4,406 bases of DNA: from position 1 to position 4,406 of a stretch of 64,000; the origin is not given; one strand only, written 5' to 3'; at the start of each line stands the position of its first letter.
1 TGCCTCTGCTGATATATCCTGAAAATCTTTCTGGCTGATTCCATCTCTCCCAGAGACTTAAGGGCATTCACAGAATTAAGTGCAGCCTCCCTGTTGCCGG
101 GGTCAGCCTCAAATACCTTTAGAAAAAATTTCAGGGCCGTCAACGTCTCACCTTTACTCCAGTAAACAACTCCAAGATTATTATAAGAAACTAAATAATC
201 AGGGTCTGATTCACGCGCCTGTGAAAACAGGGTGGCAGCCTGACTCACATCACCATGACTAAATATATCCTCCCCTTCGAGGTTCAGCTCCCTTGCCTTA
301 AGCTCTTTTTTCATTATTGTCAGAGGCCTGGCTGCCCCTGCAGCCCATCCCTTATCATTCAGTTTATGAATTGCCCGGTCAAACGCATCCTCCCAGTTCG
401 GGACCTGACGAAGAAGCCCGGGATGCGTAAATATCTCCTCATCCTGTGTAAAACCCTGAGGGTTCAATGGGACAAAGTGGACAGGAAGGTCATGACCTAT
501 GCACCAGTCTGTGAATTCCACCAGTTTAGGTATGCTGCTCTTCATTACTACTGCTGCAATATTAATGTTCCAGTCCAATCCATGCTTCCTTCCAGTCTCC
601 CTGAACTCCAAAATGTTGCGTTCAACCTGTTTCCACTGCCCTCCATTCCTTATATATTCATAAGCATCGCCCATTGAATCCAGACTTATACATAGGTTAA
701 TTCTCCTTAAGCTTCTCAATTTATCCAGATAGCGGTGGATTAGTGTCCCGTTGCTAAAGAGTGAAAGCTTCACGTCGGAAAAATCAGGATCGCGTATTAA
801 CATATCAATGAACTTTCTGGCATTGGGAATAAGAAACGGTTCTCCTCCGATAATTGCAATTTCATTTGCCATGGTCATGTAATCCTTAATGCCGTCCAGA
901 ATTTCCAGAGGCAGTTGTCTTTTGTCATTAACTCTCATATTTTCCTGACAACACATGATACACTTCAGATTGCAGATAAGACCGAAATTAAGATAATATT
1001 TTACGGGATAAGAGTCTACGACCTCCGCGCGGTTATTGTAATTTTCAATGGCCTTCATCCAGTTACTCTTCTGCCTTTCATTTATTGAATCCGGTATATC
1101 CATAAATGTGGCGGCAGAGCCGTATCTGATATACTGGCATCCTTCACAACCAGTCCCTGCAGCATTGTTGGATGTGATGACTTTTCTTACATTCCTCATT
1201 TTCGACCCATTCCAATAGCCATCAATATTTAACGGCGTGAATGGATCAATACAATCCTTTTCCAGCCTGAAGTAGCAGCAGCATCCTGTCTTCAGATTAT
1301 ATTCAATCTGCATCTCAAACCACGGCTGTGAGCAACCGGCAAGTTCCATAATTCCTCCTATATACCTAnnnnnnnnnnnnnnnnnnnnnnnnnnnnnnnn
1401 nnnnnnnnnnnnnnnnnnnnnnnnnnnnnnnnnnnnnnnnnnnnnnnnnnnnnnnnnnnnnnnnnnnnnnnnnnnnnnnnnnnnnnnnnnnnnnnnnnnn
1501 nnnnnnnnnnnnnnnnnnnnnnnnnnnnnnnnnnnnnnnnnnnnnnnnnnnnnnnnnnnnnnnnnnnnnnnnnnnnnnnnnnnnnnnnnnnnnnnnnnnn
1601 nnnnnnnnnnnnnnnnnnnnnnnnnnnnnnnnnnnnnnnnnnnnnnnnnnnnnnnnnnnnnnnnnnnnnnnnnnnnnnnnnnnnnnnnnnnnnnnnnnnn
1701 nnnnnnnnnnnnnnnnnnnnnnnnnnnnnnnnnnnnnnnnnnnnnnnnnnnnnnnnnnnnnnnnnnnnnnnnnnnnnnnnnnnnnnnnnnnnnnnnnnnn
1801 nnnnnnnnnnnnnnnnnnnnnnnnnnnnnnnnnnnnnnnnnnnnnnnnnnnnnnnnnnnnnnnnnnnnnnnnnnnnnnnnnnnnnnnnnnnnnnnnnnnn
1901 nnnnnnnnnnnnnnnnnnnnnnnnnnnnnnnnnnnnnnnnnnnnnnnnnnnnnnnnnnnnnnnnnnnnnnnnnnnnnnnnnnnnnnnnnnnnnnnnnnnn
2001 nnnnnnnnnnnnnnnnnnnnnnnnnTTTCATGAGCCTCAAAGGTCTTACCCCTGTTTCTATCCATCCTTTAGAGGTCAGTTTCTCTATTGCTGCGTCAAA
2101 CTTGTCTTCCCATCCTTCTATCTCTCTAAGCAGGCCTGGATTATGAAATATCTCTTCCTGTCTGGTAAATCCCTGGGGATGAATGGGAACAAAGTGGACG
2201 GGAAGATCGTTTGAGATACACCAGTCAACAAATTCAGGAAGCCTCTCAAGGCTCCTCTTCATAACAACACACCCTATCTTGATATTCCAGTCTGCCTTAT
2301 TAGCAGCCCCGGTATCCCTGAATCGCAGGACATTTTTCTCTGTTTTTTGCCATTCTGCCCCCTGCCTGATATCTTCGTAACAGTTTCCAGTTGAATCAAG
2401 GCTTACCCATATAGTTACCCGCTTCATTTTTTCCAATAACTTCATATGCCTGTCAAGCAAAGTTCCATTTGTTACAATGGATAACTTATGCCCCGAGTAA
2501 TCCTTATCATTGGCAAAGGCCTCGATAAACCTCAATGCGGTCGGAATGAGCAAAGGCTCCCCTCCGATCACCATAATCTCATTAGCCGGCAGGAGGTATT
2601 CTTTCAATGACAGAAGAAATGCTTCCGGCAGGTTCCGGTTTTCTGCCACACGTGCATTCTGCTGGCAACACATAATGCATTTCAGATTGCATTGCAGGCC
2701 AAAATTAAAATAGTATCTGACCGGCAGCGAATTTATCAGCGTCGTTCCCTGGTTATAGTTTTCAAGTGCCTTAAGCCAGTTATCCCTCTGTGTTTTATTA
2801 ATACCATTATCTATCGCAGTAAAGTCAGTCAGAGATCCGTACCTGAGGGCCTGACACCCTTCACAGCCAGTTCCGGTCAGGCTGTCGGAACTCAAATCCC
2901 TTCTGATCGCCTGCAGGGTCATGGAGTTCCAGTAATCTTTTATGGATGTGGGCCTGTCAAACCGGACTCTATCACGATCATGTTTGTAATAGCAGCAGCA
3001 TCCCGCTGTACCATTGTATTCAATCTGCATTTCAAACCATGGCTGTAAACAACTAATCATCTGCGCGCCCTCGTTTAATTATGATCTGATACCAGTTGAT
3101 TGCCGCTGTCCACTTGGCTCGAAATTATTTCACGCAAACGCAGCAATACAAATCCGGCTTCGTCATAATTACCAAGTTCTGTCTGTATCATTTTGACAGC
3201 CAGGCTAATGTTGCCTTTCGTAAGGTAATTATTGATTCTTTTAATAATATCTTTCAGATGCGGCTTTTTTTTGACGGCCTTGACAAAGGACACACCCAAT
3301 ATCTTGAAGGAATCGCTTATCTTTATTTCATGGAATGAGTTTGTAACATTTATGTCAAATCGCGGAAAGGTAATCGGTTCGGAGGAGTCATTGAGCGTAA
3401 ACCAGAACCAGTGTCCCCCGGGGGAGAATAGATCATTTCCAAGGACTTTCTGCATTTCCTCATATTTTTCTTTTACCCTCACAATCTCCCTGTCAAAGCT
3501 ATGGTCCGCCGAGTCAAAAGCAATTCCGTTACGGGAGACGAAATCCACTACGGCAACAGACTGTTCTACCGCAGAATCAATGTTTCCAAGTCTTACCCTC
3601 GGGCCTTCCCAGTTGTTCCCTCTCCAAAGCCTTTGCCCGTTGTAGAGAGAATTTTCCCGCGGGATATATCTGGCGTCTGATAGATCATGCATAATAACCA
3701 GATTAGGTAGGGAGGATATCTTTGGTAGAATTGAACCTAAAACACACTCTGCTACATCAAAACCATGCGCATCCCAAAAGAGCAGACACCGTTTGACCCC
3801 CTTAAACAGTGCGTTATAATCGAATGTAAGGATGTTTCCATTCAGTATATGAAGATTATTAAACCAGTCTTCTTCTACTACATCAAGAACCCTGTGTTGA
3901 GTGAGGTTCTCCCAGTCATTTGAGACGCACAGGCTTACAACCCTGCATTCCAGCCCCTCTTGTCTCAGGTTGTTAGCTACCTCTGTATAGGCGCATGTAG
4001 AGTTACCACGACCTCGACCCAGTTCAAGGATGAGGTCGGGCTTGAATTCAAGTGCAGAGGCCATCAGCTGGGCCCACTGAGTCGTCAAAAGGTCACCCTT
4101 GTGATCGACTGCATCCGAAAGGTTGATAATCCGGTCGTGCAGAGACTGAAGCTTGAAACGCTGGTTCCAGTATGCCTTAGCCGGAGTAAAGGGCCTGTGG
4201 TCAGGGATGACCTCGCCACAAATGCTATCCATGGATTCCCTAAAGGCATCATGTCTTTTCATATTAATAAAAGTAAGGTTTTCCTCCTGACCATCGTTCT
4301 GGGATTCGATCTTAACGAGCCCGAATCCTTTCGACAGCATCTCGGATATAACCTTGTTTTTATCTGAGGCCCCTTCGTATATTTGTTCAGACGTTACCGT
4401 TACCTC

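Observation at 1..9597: Putative flagellin-modification island built around three radical-SAM enzymes, two of them tandem radical-SAM-TPR fusions with a conserved Cys-rich N-terminal extension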

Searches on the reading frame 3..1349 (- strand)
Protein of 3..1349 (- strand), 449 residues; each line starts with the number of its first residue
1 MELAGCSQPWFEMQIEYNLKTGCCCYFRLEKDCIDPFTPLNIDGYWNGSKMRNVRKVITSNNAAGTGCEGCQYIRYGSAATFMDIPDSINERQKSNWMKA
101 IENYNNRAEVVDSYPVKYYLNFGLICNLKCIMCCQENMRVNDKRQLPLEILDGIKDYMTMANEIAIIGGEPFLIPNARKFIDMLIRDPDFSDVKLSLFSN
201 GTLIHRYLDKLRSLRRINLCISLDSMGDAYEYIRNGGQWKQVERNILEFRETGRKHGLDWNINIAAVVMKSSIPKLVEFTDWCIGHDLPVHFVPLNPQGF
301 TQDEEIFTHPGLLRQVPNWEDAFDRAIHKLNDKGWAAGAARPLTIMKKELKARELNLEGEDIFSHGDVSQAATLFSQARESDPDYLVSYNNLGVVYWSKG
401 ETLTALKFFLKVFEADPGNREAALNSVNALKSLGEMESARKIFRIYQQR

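Call 5: search_protein_families(library=pfam, proteins=[window:3-1349:-], max_evalue=0.01)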
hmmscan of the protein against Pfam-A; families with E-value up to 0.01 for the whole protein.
window:3-1349:- (449 aa): 10 families
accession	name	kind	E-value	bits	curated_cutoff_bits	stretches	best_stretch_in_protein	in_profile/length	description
PF04055.27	Radical_SAM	-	7.9e-15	55.9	29.5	1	121-255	2-142/166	Radical SAM superfamily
PF14559.12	TPR_19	-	2.3e-07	31.5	25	1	399-443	4-48/68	Tetratricopeptide repeat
PF13181.12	TPR_8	-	6.1e-06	26.4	25.7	1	388-418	3-33/34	Tetratricopeptide repeat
PF13414.12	TPR_11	-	6.8e-06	26.1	26.8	1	363-400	5-42/42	TPR repeat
PF07719.23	TPR_2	-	2.1e-05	24.7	27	0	389-419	4-34/34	Tetratricopeptide repeat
PF13432.12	TPR_16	-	2.8e-05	24.9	32.7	1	364-419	9-64/65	Tetratricopeptide repeat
PF00515.34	TPR_1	-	2.8e-05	24.2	27.8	1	388-419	3-34/34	Tetratricopeptide repeat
PF13424.12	TPR_12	-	0.00065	20.3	30.1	1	370-415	28-74/77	Tetratricopeptide repeat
PF13428.12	TPR_14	-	0.002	19.1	23.5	0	392-425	7-40/44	Tetratricopeptide repeat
PF13353.11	Fer4_12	-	0.0026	18.5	22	1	126-186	15-76/137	4Fe-4S single cluster domain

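Call 6: search_protein_families(library=ncbifam, proteins=[window:3-1349:-], max_evalue=0.01)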
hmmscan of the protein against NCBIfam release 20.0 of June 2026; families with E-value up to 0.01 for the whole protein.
window:3-1349:- (449 aa): 39 families (the best 25 are shown)
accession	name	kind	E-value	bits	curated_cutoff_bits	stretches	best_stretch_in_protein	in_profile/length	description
NF033640.1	N_Twi_rSAM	subfamily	1.6e-42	146.1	170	1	6-287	5-299/398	twitch domain-containing radical SAM protein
TIGR02666.1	moaA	equivalog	2.6e-14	52.9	284.05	1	126-300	20-197/336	GTP 3',8-cyclase MoaA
TIGR04317.1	W_rSAM_matur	equivalog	3e-13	49.6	380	1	119-281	7-169/349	tungsten cofactor oxidoreductase radical SAM maturase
TIGR04311.1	rSAM_Geo_metal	subfamily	4.3e-13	49.1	400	1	114-285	1-176/423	radical SAM/SPASM family putative metalloenzyme maturase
NF049973.1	radical_Rv1681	equivalog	4.6e-12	45.5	380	1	119-283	77-234/326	Rv1681 family radical SAM protein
NF001199.0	PRK00164.2-1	equivalog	1.2e-11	44.4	231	1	125-280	21-175/308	GTP 3',8-cyclase MoaA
TIGR02668.1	moaA_archaeal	equivalog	3.1e-11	42.8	325.25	1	125-283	19-176/303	GTP 3',8-cyclase MoaA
TIGR03977.1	rSAM_pair_HxsC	equivalog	2.1e-10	40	267.9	1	126-301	35-211/292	His-Xaa-Ser system radical SAM maturase HxsC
NF038283.1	viperin_w_prok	equivalog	9.6e-09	34.8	180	1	125-270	11-164/281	viperin family antiviral radical SAM protein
NF047865.1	rSAM_PapB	equivalog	7.1e-08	32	340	1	126-252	13-152/330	PapB family radical SAM/SPASM ranthipeptide maturase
TIGR04133.1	rSAM_w_lipo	hypoth_equivalog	5.7e-07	28.8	425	1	107-286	14-192/350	TIGR04133 family radical SAM/SPASM protein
TIGR03470.1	HpnH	equivalog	1.2e-06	27.8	225.05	1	107-281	19-185/318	adenosyl-hopene transferase HpnH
TIGR04546.1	rSAM_ahbC_deAc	equivalog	2.6e-06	26.5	650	1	120-276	43-196/390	12,18-didecarboxysiroheme deacetylase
NF041298.1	rSAM_mat_DynA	equivalog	4.2e-06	26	450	1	125-304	10-195/356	dynobactin maturation radical SAM/SPASM protein DynA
TIGR02917.1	PEP_TPR_lipo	equivalog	5.1e-06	24.6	312.2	1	392-442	843-893/899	XrtA/PEP-CTERM system TPR-repeat protein PrsT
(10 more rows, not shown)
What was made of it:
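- Closest known: NCBIfam NF033640 'N_Twi_rSAM'. Same: The match has E 1e-42 over model positions 5-300 (call 6).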

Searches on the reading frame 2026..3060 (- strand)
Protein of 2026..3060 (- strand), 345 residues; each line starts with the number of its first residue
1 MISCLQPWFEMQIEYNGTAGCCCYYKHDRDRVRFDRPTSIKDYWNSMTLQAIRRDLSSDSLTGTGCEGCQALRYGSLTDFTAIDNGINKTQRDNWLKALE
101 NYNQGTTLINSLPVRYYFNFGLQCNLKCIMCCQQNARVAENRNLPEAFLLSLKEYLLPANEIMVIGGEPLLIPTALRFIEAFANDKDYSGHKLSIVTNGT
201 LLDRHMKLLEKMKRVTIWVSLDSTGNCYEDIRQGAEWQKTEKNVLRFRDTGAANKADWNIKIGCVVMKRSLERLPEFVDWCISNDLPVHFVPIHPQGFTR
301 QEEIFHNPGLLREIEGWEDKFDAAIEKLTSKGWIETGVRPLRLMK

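Call 45: search_protein_representatives(alignment_id=A2)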
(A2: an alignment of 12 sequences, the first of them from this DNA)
Query: 12 sequences, 347 profile positions. Proteins with E-value up to 0.001 (for the whole library): 35463; up to 1e-10: 8606; up to 1e-30: 268. The best 150 are listed.
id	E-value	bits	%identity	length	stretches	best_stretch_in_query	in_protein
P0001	2.0e-162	556.5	-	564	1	4-347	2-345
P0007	6.5e-162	554.8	-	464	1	3-347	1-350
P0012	5.3e-158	542.0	-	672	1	1-347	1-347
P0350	9.2e-155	531.3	-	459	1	1-347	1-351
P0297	4.4e-151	519.2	-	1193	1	1-347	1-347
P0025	2.7e-150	516.6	-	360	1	1-346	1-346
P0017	1.1e-143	494.9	-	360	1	1-347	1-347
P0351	3.0e-143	493.5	-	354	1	1-347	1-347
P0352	7.6e-140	482.3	-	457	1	1-347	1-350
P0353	1.9e-137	474.4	-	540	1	1-346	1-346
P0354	6.4e-134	462.8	-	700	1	33-347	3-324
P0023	1.5e-133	461.6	-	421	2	137-339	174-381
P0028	1.2e-126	438.9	-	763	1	1-347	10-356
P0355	5.8e-126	436.6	-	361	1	1-338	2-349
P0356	9.8e-123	426.0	-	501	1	2-347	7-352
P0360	1.6e-113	395.7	-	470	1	5-344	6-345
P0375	1.4e-97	343.2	-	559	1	5-344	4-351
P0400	1.2e-77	277.7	-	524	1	4-343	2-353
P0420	2.9e-71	256.7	-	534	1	4-340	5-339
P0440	6.3e-60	219.4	-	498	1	2-346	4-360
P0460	2.2e-49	184.8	-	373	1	3-338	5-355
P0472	4.8e-46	173.8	-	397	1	4-332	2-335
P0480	8.6e-45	169.7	-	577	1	6-329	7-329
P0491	1.3e-42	162.5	-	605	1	3-334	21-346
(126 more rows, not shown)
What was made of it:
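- Closest known: NCBIfam NF033640 'N_Twi_rSAM'. Different: They form a sister clade of about 268 clusters at 50% identity (call 45).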

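Call 46: search_protein_families(library=ncbifam, proteins=[P0350, P0360, P0375, P0400, P0420, P0440, P0460, P0472, P0480, P0491], max_evalue=1e-20)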
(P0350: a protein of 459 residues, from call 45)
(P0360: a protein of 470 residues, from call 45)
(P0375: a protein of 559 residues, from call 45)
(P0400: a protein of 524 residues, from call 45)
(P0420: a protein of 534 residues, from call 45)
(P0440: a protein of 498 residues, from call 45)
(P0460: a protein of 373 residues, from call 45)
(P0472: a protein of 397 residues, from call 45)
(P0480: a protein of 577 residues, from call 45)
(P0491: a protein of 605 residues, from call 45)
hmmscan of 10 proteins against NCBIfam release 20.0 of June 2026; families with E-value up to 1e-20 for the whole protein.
P0350 (459 aa): 1 family
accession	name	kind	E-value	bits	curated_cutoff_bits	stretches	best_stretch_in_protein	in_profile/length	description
NF033640.1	N_Twi_rSAM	subfamily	1e-32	113.8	170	1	153-286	166-299/398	twitch domain-containing radical SAM protein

P0360 (470 aa): 1 family
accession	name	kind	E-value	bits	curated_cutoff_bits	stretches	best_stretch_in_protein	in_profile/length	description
NF033640.1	N_Twi_rSAM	subfamily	5.1e-42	144.4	170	1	5-296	3-300/398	twitch domain-containing radical SAM protein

P0375 (559 aa): 1 family
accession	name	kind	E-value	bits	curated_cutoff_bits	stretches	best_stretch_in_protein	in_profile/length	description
NF033640.1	N_Twi_rSAM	subfamily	1.3e-37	129.9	170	1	5-294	5-302/398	twitch domain-containing radical SAM protein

P0400 (524 aa): 1 family
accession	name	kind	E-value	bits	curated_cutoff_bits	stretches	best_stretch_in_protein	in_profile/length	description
NF033640.1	N_Twi_rSAM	subfamily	4.5e-33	114.9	170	1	3-332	4-335/398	twitch domain-containing radical SAM protein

P0420 (534 aa): 1 family
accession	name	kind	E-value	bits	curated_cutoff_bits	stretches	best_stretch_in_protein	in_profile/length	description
NF033640.1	N_Twi_rSAM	subfamily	2e-35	122.6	170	1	5-286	3-299/398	twitch domain-containing radical SAM protein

P0440 (498 aa): 1 family
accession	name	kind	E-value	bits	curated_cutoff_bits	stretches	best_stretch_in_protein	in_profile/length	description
NF033640.1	N_Twi_rSAM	subfamily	4.2e-36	124.9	170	1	8-330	5-320/398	twitch domain-containing radical SAM protein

P0460 (373 aa): 1 family
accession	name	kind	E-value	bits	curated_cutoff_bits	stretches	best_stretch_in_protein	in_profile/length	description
NF033640.1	N_Twi_rSAM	subfamily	2.7e-33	115.6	170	1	8-302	5-299/398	twitch domain-containing radical SAM protein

P0472 (397 aa): 1 family
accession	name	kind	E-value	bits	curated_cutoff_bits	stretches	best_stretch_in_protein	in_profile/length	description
NF033640.1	N_Twi_rSAM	subfamily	5.8e-39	134.3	170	1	3-314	4-314/398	twitch domain-containing radical SAM protein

P0480 (577 aa): 1 family
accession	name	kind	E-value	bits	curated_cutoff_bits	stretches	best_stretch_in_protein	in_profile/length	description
NF033640.1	N_Twi_rSAM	subfamily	4.4e-35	121.5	170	1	5-311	3-313/398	twitch domain-containing radical SAM protein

P0491 (605 aa): 1 family
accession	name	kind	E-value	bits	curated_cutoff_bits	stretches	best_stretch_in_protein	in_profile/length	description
NF033640.1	N_Twi_rSAM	subfamily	3e-24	85.8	170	1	23-315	4-315/398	twitch domain-containing radical SAM protein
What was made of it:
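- On NCBIfam NF033640 N_Twi_rSAM: Ten relatives score 86-144 bits (call 46).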

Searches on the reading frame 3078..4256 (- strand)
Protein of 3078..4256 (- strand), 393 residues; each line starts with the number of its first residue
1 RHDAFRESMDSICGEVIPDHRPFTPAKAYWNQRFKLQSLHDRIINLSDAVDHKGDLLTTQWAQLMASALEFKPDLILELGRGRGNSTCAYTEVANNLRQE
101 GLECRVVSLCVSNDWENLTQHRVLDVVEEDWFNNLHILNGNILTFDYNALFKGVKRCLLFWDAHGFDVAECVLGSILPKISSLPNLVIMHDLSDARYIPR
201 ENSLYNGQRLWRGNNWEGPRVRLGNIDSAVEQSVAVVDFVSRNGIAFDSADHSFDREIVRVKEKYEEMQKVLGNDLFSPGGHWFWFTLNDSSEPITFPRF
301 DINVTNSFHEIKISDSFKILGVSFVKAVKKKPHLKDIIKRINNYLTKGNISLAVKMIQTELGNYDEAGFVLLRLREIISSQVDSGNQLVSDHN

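Call 39: search_protein_families(library=pfam, proteins=[window:3078-4256:-], max_evalue=1)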
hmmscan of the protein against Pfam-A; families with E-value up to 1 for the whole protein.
window:3078-4256:- (393 aa): 0 families

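Call 40: search_solved_structures(query=window:3078-4256:-, max_evalue=1)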
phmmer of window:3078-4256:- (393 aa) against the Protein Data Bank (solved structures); distinct sequences matched with E-value up to 1: 1.
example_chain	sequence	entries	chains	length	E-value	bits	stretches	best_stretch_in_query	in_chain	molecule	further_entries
1vkc_A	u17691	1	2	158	0.89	11.5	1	252-300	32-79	putative acetyl transferase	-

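Call 66: search_solved_structures(query=A5, max_evalue=10)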
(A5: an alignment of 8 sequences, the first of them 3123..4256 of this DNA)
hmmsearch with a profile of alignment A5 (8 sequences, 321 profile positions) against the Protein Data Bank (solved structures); distinct sequences matched with E-value up to 10: 0.
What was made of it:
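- Tried and rejected: Sequence and profile searches of domain X against PDB found nothing, even at E 10 (calls 40, 66).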

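Call 67: search_protein_families(library=pfam, alignment_id=A5, max_evalue=1)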
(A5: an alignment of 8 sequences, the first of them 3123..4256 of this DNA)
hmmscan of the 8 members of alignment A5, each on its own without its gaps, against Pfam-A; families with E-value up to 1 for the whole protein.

A. member 1, window:3123-4256:- (378 aa): 0 families

B. families by the number of members that match (of 8 scanned): 2 families
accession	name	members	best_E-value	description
PF04989.18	RMNT_CmcI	4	0.022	Rhamnosyl O-methyltransferase/CmcI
PF13578.12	Methyltransf_24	2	0.08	Methyltransferase domain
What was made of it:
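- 3075..5855 (-): Gene C: three-domain protein. GT-A-fold glycosyltransferase domain (about 4926..5855), FkbM methyltransferase (about 4323..4829), and 'domain X' (about 3276..4187) with an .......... motif, possibly CmcI-like. X has no PDB hit (call 66) and weak RMNT_CmcI in 4 of 8 members (call 67).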
